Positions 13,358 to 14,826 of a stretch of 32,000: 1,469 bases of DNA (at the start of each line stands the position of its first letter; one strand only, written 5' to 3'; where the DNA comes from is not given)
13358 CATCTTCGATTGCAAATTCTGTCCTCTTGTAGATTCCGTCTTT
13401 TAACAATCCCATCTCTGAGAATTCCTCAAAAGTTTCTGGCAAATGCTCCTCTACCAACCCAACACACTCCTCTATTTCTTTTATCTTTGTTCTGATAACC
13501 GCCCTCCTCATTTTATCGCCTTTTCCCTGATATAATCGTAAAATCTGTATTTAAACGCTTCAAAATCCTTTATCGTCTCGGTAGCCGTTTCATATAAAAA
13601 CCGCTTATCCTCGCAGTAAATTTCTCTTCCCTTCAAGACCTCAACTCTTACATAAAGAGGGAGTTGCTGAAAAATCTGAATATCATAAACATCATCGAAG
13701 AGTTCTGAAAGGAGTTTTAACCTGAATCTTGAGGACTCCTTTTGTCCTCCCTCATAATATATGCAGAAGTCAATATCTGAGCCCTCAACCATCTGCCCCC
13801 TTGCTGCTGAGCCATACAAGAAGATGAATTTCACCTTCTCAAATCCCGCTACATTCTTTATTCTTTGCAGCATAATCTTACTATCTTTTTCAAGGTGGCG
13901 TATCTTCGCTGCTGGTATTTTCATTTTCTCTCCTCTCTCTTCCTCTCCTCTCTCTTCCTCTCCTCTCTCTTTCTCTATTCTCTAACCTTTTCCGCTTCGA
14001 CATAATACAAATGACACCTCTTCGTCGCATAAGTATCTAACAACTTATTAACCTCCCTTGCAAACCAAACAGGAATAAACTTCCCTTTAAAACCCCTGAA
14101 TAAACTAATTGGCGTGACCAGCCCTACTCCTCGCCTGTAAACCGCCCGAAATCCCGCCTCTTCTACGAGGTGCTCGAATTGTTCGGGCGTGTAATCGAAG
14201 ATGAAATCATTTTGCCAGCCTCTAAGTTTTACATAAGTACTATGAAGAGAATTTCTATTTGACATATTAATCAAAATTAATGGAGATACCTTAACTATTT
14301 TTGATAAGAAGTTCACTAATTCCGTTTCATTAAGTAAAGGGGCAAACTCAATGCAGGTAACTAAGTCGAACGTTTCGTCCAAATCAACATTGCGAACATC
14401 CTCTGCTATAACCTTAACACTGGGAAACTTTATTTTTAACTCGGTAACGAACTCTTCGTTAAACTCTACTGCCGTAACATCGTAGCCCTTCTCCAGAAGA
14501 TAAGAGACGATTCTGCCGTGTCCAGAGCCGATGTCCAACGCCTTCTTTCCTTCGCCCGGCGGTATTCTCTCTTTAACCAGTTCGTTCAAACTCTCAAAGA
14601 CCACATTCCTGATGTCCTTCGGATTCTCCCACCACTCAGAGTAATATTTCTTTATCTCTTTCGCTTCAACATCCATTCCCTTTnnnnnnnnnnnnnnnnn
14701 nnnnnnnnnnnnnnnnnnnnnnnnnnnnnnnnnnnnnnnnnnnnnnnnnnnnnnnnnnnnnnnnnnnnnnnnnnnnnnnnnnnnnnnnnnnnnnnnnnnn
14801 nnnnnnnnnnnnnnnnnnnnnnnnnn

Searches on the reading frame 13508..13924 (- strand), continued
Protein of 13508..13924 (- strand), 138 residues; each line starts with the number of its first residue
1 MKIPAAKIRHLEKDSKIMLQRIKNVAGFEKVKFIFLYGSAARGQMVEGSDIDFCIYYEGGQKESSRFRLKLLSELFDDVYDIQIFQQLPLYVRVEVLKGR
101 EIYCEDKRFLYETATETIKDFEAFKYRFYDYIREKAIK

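Call 80: find_encoding_contigs(protein=P0031, flank=2500, max_places=4)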
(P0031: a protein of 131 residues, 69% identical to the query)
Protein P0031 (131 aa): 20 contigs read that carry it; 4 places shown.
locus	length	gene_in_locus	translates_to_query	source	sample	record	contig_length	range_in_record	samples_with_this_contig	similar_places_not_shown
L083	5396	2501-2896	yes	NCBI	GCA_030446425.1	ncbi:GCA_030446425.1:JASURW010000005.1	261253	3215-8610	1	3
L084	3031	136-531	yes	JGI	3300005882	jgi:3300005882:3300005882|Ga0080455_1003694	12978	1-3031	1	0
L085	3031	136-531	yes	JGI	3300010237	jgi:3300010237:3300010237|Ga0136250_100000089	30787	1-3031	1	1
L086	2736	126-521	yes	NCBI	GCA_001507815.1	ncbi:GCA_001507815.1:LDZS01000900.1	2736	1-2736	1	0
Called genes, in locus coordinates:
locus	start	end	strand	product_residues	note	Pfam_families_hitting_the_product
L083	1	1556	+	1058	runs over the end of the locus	PF00133:tRNA-synt_1, PF01406:tRNA-synt_1e (faint), PF09334:tRNA-synt_1g, PF08264:Anticodon_1, PF19302:DUF5915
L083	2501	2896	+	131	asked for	PF01909:NTP_transf_2, PF18765:Polbeta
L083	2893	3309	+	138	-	PF01934:HepT-like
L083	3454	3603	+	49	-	PF01637:ATPase_2 (weak)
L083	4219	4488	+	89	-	-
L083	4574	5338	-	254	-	PF01978:TrmB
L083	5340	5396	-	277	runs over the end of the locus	PF00582:Usp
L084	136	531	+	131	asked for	PF01909:NTP_transf_2, PF18765:Polbeta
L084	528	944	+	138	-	PF01934:HepT-like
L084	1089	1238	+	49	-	PF01637:ATPase_2 (weak)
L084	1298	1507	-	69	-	PF11848:DUF3368 (weak)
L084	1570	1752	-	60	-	-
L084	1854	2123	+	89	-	-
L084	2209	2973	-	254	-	PF01978:TrmB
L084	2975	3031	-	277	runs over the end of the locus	PF00582:Usp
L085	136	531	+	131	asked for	PF01909:NTP_transf_2, PF18765:Polbeta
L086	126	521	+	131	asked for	PF01909:NTP_transf_2, PF18765:Polbeta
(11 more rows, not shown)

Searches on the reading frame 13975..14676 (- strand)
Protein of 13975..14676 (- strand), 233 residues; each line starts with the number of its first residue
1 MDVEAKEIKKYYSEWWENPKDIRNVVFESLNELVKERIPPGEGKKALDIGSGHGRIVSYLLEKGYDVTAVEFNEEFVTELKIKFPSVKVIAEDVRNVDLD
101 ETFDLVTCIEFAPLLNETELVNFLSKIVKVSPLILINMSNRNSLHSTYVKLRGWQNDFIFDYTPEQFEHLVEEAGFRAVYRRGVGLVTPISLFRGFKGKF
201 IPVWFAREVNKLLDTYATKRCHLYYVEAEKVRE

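Call 8: search_protein_families(library=pfam, proteins=[window:13975-14676:-])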
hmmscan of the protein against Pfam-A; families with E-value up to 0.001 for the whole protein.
window:13975-14676:- (233 aa): 8 families
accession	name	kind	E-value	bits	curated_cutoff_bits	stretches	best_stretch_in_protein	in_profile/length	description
PF13649.12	Methyltransf_25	-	1.3e-11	45.4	27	1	47-130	2-92/97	Methyltransferase domain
PF08241.18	Methyltransf_11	-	4.5e-10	40.5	21.2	1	47-129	1-85/95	Methyltransferase domain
PF13489.12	Methyltransf_23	-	3.3e-08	33.9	27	1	30-179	9-162/164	Methyltransferase domain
PF03848.20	TehB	-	6.5e-07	29.4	20.4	1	44-116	32-109/193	Tellurite resistance protein TehB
PF08242.18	Methyltransf_12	-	7.4e-07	30.3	30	1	47-126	1-87/98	Methyltransferase domain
PF13847.12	Methyltransf_31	-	0.00021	21.4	27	1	42-124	3-94/145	Methyltransferase domain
PF00398.26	RrnaAD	-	0.00036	20.2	24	1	33-101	29-92/263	Ribosomal RNA adenine dimethylase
PF01728.25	FtsJ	-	0.0009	19.7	24.1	0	42-108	21-97/181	FtsJ-like methyltransferase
